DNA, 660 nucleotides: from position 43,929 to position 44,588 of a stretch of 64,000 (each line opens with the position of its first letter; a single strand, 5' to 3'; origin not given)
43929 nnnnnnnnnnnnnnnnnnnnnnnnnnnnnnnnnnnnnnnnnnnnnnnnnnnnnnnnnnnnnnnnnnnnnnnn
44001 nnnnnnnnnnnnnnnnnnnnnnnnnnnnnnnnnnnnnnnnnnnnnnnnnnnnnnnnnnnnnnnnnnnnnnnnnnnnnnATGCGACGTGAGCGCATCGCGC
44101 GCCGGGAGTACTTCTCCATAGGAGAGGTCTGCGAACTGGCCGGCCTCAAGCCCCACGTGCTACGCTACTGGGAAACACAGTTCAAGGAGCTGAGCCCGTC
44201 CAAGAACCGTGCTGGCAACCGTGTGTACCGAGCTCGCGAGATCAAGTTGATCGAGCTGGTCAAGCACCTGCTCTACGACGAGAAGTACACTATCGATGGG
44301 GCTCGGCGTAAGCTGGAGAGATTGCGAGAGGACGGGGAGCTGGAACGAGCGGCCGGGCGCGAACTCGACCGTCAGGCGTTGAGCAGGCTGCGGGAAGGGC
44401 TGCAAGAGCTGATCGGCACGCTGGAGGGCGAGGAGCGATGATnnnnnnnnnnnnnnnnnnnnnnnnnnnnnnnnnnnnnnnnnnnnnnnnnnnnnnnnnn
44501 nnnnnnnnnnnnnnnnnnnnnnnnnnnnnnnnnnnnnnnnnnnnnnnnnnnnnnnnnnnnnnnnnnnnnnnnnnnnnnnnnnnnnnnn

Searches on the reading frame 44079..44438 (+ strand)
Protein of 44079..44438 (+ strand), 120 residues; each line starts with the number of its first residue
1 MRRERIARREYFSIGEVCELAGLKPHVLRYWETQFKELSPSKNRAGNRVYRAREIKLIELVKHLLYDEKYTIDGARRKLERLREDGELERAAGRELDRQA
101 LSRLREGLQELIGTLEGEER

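Call 59: search_protein_families(library=pfam, proteins=[window:44079-44438:+], max_evalue=0.001)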
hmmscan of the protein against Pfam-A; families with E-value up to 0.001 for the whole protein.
window:44079-44438:+ (120 aa): 2 families
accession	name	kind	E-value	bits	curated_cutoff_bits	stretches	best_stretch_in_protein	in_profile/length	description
PF13411.12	MerR_1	-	2.4e-18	66.5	21.6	1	12-81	1-68/69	MerR HTH family regulatory protein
PF00376.29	MerR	-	9.4e-09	35.4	28.2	1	13-50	1-38/38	MerR family regulatory protein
